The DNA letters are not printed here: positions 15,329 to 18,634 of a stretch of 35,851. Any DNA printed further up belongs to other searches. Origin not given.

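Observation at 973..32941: About 30-kb, 20-gene single-strand operon: an S-layer-tethered glycan utilisation system with no recognisable classical glycoside hydrolase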

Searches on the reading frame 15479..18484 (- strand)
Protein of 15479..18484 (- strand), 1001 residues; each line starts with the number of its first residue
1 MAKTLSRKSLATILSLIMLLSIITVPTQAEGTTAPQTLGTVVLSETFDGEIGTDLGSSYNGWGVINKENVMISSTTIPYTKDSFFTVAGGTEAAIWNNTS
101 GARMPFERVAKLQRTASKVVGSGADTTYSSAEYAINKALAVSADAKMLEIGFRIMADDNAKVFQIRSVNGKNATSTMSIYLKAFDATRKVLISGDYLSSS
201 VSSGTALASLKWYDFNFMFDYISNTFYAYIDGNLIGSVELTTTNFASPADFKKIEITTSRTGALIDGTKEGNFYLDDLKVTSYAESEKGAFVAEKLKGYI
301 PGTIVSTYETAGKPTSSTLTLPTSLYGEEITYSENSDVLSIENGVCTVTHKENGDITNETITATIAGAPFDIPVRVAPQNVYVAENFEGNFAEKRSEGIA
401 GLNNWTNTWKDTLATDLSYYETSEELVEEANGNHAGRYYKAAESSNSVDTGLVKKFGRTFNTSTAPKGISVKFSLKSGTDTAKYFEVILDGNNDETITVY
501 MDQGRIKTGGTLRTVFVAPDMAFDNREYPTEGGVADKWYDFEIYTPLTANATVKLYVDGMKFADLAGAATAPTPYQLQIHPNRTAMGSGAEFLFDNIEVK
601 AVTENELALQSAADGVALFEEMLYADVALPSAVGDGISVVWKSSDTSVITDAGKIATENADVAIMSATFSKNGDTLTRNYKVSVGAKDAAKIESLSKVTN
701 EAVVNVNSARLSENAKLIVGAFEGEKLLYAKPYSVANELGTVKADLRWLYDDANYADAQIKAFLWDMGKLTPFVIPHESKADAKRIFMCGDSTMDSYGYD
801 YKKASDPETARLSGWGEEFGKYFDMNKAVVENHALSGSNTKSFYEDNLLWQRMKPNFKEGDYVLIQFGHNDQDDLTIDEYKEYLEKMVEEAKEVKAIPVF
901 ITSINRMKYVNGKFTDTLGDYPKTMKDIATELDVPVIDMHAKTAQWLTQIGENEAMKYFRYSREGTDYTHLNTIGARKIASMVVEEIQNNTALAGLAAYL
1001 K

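Call 3: search_protein_families(library=pfam, proteins=[window:15479-18484:-], max_evalue=0.01)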
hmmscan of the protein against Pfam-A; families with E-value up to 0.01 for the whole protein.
window:15479-18484:- (1001 aa): 4 families
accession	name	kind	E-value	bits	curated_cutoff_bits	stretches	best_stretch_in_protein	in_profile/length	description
PF13472.12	Lipase_GDSL_2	-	2e-14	55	32.9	1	790-977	3-177/178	GDSL-like Lipase/Acylhydrolase family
PF00657.28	Lipase_GDSL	-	1.3e-08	35.7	23.6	1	786-981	1-206/208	GDSL-like Lipase/Acylhydrolase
PF20578.4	aBig_2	-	4e-07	30.2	27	1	624-685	22-87/89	Atrophied bacterial Ig domain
PF13385.13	Laminin_G_3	-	1.1e-05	26.1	27.6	1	176-284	45-144/151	Concanavalin A-like lectin/glucanases superfamily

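Call 5: search_protein_families(library=ncbifam, proteins=[window:15479-18484:-], max_evalue=0.01)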
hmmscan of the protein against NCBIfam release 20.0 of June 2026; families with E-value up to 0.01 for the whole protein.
window:15479-18484:- (1001 aa): 1 family
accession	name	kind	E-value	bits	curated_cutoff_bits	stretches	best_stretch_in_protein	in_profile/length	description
NF041897.1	pecacetest_PaeY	equivalog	1.1e-16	60.6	1000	2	783-873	274-356/549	pectin acetylesterase PaeY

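Call 98: find_related_loci(query=A5, collection=metagenome_contigs, flank=10000)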
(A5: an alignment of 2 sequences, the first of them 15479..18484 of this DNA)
Query A5 (1001 aa) in metagenome_contigs; peptide patterns used: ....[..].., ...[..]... (x = any residue, [..] = any of these).
341 stretches matched a pattern; 1 encode a relative of the query (tblastn E <= 1e-3); 1 distinct loci.
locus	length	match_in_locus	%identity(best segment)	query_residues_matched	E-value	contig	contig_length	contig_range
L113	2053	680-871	37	714-780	2e-7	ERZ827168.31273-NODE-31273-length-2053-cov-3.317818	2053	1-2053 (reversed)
